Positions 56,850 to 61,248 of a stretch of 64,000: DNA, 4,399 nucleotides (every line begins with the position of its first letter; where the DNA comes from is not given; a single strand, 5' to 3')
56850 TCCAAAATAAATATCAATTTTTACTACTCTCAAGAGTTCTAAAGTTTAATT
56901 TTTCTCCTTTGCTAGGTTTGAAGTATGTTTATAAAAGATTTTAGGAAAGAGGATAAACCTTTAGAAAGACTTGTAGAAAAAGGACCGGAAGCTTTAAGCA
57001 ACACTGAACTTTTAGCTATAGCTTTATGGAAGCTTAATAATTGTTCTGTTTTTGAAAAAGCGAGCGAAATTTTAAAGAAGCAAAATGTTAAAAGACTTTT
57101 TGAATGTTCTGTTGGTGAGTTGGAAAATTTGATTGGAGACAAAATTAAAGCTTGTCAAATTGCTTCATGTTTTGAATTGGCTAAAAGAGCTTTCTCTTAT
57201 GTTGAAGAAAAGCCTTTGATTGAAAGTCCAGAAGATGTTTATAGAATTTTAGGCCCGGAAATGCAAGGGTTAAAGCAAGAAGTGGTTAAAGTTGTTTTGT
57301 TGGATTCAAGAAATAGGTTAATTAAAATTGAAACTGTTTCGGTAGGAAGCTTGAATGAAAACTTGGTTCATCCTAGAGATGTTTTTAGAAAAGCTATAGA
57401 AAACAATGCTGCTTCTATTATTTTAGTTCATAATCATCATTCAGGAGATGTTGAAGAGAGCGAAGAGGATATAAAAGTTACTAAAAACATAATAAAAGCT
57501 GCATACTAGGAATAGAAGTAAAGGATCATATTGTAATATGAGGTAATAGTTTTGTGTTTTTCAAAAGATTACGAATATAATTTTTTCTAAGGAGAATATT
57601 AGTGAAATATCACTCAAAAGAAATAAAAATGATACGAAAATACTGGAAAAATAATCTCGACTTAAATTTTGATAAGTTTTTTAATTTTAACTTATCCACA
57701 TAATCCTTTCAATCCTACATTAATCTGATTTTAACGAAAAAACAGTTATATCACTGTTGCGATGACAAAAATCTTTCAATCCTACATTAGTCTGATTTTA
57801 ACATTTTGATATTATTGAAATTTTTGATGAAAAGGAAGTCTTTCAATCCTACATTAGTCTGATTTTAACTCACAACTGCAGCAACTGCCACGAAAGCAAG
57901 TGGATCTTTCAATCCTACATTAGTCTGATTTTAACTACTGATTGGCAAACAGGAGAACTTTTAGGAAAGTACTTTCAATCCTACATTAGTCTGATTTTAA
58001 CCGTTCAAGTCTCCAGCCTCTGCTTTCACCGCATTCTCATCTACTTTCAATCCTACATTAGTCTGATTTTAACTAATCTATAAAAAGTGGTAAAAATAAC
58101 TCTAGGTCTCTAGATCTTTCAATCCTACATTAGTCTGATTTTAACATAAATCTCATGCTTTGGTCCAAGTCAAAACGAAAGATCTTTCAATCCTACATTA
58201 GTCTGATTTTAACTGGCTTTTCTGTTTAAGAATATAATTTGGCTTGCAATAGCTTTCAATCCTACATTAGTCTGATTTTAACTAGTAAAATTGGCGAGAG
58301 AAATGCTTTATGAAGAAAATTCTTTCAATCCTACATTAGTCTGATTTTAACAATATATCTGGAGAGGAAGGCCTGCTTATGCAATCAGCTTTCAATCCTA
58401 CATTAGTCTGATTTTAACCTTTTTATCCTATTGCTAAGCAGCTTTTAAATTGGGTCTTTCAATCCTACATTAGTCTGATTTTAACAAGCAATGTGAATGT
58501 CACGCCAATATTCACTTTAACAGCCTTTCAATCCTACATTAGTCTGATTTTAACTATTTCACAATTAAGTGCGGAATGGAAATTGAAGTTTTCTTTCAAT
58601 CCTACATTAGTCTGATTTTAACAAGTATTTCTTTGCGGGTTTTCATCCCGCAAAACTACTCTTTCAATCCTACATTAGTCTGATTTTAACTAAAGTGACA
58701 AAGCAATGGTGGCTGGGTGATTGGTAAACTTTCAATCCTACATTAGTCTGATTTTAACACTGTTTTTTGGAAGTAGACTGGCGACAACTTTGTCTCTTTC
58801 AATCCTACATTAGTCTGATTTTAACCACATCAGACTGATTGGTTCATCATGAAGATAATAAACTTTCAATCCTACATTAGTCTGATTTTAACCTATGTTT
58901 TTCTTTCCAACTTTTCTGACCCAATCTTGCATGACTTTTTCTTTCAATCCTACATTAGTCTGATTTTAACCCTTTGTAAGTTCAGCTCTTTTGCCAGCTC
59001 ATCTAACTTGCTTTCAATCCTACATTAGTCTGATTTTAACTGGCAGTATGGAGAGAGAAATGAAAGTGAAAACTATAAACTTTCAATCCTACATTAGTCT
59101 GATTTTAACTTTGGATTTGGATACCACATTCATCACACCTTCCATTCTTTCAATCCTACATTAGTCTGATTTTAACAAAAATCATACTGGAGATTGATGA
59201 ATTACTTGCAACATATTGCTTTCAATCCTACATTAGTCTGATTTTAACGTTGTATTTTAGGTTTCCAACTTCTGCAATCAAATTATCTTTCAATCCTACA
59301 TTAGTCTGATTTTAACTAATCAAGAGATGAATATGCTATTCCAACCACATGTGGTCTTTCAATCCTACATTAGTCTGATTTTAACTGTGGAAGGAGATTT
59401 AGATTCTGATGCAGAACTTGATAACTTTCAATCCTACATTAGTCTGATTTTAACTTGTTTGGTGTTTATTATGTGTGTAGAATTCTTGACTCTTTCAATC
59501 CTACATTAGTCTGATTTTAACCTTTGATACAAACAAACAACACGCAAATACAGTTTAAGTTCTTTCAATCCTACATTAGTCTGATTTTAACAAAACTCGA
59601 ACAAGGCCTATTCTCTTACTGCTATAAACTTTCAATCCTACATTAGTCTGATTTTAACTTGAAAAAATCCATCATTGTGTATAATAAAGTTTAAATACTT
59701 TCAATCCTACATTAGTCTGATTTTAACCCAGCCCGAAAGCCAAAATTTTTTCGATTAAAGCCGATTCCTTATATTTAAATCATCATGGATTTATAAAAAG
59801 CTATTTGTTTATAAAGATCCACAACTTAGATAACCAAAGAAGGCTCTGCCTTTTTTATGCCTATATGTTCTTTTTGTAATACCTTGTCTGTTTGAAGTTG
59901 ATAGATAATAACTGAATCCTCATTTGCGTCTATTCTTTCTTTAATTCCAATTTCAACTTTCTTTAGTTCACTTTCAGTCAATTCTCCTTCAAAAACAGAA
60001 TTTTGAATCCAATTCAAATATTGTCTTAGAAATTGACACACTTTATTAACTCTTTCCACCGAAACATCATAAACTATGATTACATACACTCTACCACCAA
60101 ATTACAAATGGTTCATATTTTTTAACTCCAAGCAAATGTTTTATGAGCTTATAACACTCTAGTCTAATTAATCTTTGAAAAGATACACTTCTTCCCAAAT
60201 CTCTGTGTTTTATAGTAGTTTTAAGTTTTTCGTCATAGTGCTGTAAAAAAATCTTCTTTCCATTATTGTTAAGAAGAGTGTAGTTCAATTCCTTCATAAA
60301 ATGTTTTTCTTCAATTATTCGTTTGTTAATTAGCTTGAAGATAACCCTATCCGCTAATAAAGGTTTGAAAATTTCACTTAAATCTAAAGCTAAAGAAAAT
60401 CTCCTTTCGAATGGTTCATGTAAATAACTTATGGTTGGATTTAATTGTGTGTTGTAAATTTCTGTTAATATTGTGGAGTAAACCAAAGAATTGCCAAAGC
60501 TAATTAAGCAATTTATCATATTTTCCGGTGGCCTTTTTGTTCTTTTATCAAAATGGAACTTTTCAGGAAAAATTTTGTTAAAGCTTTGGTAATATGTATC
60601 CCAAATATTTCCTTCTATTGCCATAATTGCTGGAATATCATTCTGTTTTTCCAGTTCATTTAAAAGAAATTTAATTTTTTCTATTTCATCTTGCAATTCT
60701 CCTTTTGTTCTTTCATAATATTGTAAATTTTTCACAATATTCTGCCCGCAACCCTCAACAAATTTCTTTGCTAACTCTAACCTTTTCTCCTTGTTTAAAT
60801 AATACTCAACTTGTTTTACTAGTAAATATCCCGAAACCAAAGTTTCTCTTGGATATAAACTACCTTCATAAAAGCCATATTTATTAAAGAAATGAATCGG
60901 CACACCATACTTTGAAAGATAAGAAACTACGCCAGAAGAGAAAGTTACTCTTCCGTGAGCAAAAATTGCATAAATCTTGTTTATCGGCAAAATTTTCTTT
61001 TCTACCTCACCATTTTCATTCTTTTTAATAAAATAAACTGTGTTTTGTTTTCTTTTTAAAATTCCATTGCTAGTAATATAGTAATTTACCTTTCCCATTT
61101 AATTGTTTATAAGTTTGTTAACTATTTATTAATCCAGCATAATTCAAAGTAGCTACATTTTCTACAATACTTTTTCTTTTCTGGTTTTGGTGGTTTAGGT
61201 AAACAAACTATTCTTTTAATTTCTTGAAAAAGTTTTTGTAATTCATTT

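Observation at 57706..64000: Type I CRISPR-Cas locus with a 30-repeat array; cas3 runs off the window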

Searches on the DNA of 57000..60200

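Call 75: search_rna_families(source=window, start=57000, end=60200, threshold=evalue, max_evalue=1)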
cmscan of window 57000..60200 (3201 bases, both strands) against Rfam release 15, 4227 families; matches with E-value up to 1: 1.
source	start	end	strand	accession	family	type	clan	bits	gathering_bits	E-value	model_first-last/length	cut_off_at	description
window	57754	57838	+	RF00535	snoMe28S-Am982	Gene; snRNA; snoRNA; CD-box;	CL00054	23.5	49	0.84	1-80/80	no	Small nucleolar RNA Me28S-Am982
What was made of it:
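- Tried and rejected: The Rfam E-value scan of the array region gave only a chance snoRNA hit (E=0.84; call 75).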

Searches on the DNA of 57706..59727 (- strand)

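Call 26: search_dna_similar(query=window:57706-59727:-, collection=phages, mode=distant, max_evalue=10, max_rows=15)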
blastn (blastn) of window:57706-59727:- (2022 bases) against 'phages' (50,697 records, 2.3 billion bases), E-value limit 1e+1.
Records with a match: 35; places in all: 35; records where one place covers at least 80% of the query: 0.
Best place of each record, by identity: >=99% 1; 90-95% 5; 80-90% 27; 60-80% 2.
By first word of the organism name: Enterococcus 18; Staphylococcus 6; Vibrio 3; Xenohaliotis 2; Bacteriophage 2; Streptococcus 1; phage 1; Klebsiella 1; Acinetobacter 1.
By host as written in the record: Enterococcus faecalis 7; Staphylococcus aureus 5; - 3; Vibrio breoganii 3; Candidatus Xenohaliotis californiensis 2; Enterococcus faecalis strain AH2 2; Enterococcus sp. 2; Enterococcus faecalis 6 2; and 9 more.
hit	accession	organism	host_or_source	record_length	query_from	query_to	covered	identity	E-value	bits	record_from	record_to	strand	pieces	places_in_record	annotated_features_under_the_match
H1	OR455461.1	Staphylococcus phage AH12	Staphylococcus aureus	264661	1884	1930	2%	81.3%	6e-1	44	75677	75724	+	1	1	hypothetical protein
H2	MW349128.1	Staphylococcus phage Machias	Staphylococcus aureus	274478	1884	1930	2%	79.2%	7e+0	39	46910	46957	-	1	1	hypothetical protein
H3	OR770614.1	Staphylococcus phage vB_StaM_PB50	Staphylococcus aureus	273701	1884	1930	2%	79.2%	7e+0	39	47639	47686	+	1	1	hypothetical protein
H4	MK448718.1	Streptococcus phage Javan253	Streptococcus henryi DSM_19005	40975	1891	1934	2%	81.8%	2e+0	41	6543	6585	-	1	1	excisionase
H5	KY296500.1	Xenohaliotis phage pCXc-HC2016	Candidatus Xenohaliotis californiensis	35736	950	988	2%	85.0%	6e-1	43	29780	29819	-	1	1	putative ankyrin repeat protein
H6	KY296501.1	Xenohaliotis phage pCXc-HR2015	Candidatus Xenohaliotis californiensis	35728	950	988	2%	85.0%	6e-1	43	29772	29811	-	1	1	putative ankyrin repeat protein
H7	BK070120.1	Bacteriophage sp.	Helicobacter ganmani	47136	760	794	2%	86.5%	7e+0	39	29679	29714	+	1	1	hypothetical protein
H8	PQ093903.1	Enterococcus phage A155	Enterococcus faecalis V583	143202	1749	1781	2%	87.9%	7e+0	39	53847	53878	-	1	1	hypothetical protein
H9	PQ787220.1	phage ENP2309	sewage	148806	1749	1781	2%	87.9%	7e+0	39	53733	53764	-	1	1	tail fiber protein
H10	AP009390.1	Enterococcus phage EF24C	Enterococcus faecalis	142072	1749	1781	2%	87.9%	7e+0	39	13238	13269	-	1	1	hypothetical protein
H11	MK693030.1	Enterococcus phage vB_EfaM_Ef2.1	Enterococcus faecalis strain AH2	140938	1749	1781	2%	87.9%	7e+0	39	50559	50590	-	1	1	hypothetical protein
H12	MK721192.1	Enterococcus phage vB_EfaM_Ef2.3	Enterococcus faecalis strain AH2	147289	1749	1781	2%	87.9%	7e+0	39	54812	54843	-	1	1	hypothetical protein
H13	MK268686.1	Enterococcus phage vB_EfaH_EF1TV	Enterococcus faecalis 1/1112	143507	1749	1781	2%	87.9%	7e+0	39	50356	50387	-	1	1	hypothetical protein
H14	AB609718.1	Enterococcus phage phiEF24C-P2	Enterococcus faecalis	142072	1749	1781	2%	87.9%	7e+0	39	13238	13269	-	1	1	none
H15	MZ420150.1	Enterococcus phage vB_EfaM_LG1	Enterococcus faecalis ef118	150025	1749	1781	2%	87.9%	7e+0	39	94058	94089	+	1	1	record has no annotation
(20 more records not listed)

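Call 27: search_dna_similar(query=window:57706-59727:-, collection=plasmids, mode=distant, max_evalue=10, max_rows=15)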
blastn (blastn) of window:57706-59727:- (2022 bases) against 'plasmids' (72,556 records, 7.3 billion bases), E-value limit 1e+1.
Records with a match: 11; places in all: 11; records where one place covers at least 80% of the query: 0.
Best place of each record, by identity: 90-95% 7; 80-90% 4.
By first word of the organism name: Bacillus 2; Clostridium 2; Methanothermobacter 1; Mycoplasmopsis 1; Acetoanaerobium 1; Phocaeicola 1; Comamonas 1; Priestia 1; Staphylococcus 1.
By predicted mobility (MOB-suite, as given by PLSDB): non-mobilizable 10; mobilizable 1.
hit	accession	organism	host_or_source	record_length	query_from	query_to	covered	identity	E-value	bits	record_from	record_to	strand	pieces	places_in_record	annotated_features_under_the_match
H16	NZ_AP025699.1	Methanothermobacter tenebrarum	-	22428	610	1543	7%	84.9%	2e+0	167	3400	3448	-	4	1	none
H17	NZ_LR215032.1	Mycoplasmopsis gallopavonis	Bird (Turkey),Air sacs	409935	800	843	2%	81.8%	7e+0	42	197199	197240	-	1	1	DUF6088 family protein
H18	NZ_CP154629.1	Acetoanaerobium noterae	cell culture,Sludge of a digestion ...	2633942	1898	1937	2%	85.4%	6e-1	45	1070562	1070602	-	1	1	none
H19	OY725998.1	Phocaeicola massiliensis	-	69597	1480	1511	2%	90.9%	2e+0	44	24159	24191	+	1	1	record has no annotation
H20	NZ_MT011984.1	Comamonas testosteroni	-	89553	1071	1103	2%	86.1%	7e+0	42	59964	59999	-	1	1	PD-(D/E)XK nuclease-like domain-containing protein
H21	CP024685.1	Bacillus wiedmannii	cell culture,soil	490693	511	540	1%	90.0%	7e+0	42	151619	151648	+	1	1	DNA-binding response regulator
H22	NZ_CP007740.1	Bacillus methanolicus MGA3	soil sample, enrichment culture ...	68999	1904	1933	1%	90.0%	7e+0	42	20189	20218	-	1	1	none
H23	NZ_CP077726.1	Clostridium sp. CM027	single colony,sheep meat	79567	312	338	1%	92.6%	7e+0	41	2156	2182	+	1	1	aspS: aspartate--tRNA(Asn) ligase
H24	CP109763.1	Priestia megaterium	potato,mixed culture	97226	1895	1921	1%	92.6%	7e+0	41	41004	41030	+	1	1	carboxypeptidase regulatory-like domain-containing protein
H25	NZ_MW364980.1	Staphylococcus epidermidis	-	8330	1908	1934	1%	92.6%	7e+0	41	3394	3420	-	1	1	peptidase domain-containing ABC transporter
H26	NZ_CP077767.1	Clostridium sp. CM028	single colony,lamb meat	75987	312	338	1%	92.6%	7e+0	41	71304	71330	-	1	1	aspS: aspartate--tRNA(Asn) ligase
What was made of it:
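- Tried and rejected: I ran blastn of the whole array against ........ phages and PLSDB plasmids and got only chance-level hits (E >= 0.6; calls 26, 27).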

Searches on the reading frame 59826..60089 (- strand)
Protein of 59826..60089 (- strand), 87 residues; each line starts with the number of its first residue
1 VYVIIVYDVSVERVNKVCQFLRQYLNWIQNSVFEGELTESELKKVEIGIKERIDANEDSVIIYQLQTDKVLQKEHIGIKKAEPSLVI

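Call 6: search_protein_families(library=pfam, proteins=[window:59826-60089:-], max_evalue=0.01)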
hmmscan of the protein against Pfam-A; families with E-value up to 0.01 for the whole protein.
window:59826-60089:- (87 aa): 2 families
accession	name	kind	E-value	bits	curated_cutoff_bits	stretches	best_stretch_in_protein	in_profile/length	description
PF09827.14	CRISPR_Cas2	-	4.4e-22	78.5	23.8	1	1-69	1-70/74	CRISPR associated protein Cas2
PF06288.18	DUF1040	-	0.0017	19.1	27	1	11-80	3-70/86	Protein of unknown function (DUF1040)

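Call 7: search_protein_families(library=ncbifam, proteins=[window:59826-60089:-], max_evalue=0.01)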
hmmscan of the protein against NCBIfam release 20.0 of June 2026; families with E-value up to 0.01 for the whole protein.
window:59826-60089:- (87 aa): 1 family
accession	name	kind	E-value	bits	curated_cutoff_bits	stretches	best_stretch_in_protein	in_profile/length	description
TIGR01573.1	cas2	equivalog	2.9e-14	53.1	24.5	1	1-80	1-85/96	CRISPR-associated endonuclease Cas2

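Call 22: search_protein_families(library=padloc, proteins=[window:59826-60089:-], max_evalue=1)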
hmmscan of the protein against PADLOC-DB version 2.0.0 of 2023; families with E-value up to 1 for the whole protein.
window:59826-60089:- (87 aa): 20 families
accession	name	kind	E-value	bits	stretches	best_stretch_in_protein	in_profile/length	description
PDLC01749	Cas2b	-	8.1e-34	114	1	1-86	1-86/87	-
PDLC02076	Cas2b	-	2.9e-31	105.7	1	1-84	1-84/87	-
PDLC01338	Cas2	-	2.1e-28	96.6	1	3-80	1-76/76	"CAS-I,CAS-II,CAS-III,CAS-IV,CAS-V,CAS-VI; acquisition_2"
PDLC01443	Cas2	-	5e-28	95.5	1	1-82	1-81/86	"CAS-I,CAS-II,CAS-III,CAS-IV,CAS-V,CAS-VI; acquisition_2"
PDLC01649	Cas2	-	7.7e-22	75.4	1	1-68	1-68/70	"CAS-I,CAS-II,CAS-III,CAS-IV,CAS-V,CAS-VI; acquisition_2"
PDLC00936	Cas2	-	2.2e-21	74.1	1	3-79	1-82/83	Cas2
PDLC01748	Cas2_IIIa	-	3.3e-16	57.6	1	1-72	1-72/88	-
PDLC01750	Cas2b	-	4.6e-16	57.1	1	1-77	1-76/86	-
PDLC01251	Cas2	-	1.4e-15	55.3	1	1-79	1-79/84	"CAS-I,CAS-II,CAS-III,CAS-IV,CAS-V,CAS-VI; acquisition_2"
PDLC02027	Cas2d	-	1.8e-15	55.2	1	1-82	1-83/89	-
PDLC00935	Cas2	-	7.8e-15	53.1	1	1-80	1-85/96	CRISPR-associated endonuclease Cas2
PDLC01751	Cas2c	-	9.4e-14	49.7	1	1-81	1-86/95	-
PDLC01756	Cas2g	-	1.7e-13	48.4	1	3-74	6-77/96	-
PDLC02077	Cas2b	-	6.4e-12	43.8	1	1-77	1-79/96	-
PDLC02075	Cas2a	-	8.2e-11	40.1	1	1-70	1-72/85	-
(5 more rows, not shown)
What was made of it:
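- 59826..60089 (-): cas2 (87 aa, GTG start). PF09827 E=4.4e-22 (call 6); TIGR01573 53 bits (call 7); PADLOC Cas2b E=8e-34 (call 22).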

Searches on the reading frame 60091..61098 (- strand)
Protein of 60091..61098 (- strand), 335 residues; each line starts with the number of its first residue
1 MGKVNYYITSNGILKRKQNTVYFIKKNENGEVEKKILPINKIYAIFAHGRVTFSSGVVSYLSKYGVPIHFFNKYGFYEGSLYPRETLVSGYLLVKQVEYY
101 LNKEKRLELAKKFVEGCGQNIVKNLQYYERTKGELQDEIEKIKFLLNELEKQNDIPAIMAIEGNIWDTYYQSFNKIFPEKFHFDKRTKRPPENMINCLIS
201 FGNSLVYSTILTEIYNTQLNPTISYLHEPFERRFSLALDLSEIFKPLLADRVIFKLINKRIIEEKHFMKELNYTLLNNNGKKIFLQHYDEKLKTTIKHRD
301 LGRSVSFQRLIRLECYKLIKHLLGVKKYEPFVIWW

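Call 6: search_protein_families(library=pfam, proteins=[window:60091-61098:-], max_evalue=0.01)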
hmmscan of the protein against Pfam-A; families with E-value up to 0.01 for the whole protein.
window:60091-61098:- (335 aa): 1 family
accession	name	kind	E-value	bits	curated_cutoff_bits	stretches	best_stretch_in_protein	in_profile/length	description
PF01867.21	Cas_Cas1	-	8.1e-94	314.4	22.3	1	6-290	1-283/283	CRISPR associated protein Cas1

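Call 7: search_protein_families(library=ncbifam, proteins=[window:60091-61098:-], max_evalue=0.01)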
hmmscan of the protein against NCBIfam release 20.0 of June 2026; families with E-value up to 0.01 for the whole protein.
window:60091-61098:- (335 aa): 10 families
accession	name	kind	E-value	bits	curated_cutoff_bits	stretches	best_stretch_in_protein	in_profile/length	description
TIGR03641.1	cas1_HMARI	exception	2e-142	474.3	304.1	1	5-335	2-324/324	type I-B CRISPR-associated endonuclease Cas1b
TIGR00287.1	cas1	equivalog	5.8e-102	341.1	71.7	1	6-330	2-327/327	CRISPR-associated endonuclease Cas1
TIGR04093.1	cas1_CYANO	exception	1.4e-71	241.2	385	1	7-333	4-333/334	type I-D CRISPR-associated endonuclease Cas1d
NF049935.1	cas4g_cas1g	exception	4.5e-55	187.1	560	1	6-332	217-544/546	CRISPR-associated endonuclease Cas4g/Cas1g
TIGR03640.1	cas1_DVULG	exception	4.5e-50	170.7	385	1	7-332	7-339/340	type I-C CRISPR-associated endonuclease Cas1c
TIGR03983.1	cas1_MYXAN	equivalog_domain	2.4e-43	148.4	358.05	1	16-321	25-333/347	type I-MYXAN CRISPR-associated endonuclease Cas1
TIGR04329.1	cas1_PREFRAN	exception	2.3e-18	66.4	300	1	18-282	21-276/317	type V CRISPR-associated endonuclease Cas1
TIGR03639.1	cas1_NMENI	exception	2.6e-13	49.9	120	1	7-297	5-271/278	type II CRISPR-associated endonuclease Cas1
TIGR03637.1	cas1_YPEST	exception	4.8e-08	32.7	150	1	93-247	105-262/307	type I-F CRISPR-associated endonuclease Cas1f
TIGR03638.1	cas1_ECOLI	exception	8.3e-05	22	215.6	1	148-257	123-232/269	type I-E CRISPR-associated endonuclease Cas1e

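Call 22: search_protein_families(library=padloc, proteins=[window:60091-61098:-], max_evalue=1)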
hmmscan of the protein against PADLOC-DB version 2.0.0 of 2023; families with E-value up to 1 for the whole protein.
window:60091-61098:- (335 aa): 32 families (the best 25 are shown)
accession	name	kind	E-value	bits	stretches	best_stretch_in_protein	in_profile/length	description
PDLC01742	Cas1b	-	1e-141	470.2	1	4-335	3-326/326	-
PDLC01335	Cas1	-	5e-138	457.8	1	5-331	1-314/315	"CAS-I,CAS-II,CAS-III,CAS-IV,CAS-V,CAS-VI; acquisition_1"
PDLC02065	Cas1b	-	2e-136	452.8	1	4-335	3-329/329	-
PDLC00927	Cas1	-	1.5e-102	341.1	1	6-330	2-327/327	CRISPR-associated endonuclease Cas1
PDLC00928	Cas1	-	7.7e-96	318.8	1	5-324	2-315/315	Cas1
PDLC01248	Cas1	-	4e-95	316.6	1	5-324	2-289/289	"CAS-I,CAS-II,CAS-III,CAS-IV,CAS-V,CAS-VI; acquisition_1"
PDLC01449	Cas1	-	5.1e-94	312.7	1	4-326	2-284/285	"CAS-I,CAS-II,CAS-III,CAS-IV,CAS-V,CAS-VI; acquisition_1"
PDLC01608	Cas1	-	1.3e-90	301.6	1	6-290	2-276/276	"CAS-I,CAS-II,CAS-III,CAS-IV,CAS-V,CAS-VI; acquisition_1"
PDLC01249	Cas1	-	7.7e-76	252.9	1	7-267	2-246/246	"CAS-I,CAS-II,CAS-III,CAS-IV,CAS-V,CAS-VI; acquisition_1"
PDLC02025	Cas1d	-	2.8e-64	215.6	1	7-333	5-315/316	-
PDLC01743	Cas1c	-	6.2e-54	181.4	1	7-333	9-336/337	-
PDLC01334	Cas1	-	8.2e-51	171.3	1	7-332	6-336/336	"CAS-I,CAS-II,CAS-III,CAS-IV,CAS-V,CAS-VI; acquisition_1"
PDLC00923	Cas1c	-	1.2e-50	170.7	1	7-332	7-339/340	"CRISPR-associated endonuclease Cas1, subtype I-C/DVULG"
PDLC01747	Cas1g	-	2.4e-46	156.4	1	8-328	202-517/523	-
PDLC02067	Cas1b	-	7.1e-46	155.1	1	13-324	210-522/533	-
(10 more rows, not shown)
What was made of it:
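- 60091..61098 (-): cas1 (335 aa). PF01867 E=8e-94 (call 6); TIGR03641 type I-B Cas1b 474 bits, cutoff 304 (call 7); PADLOC Cas1b E=1e-141 (call 22).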
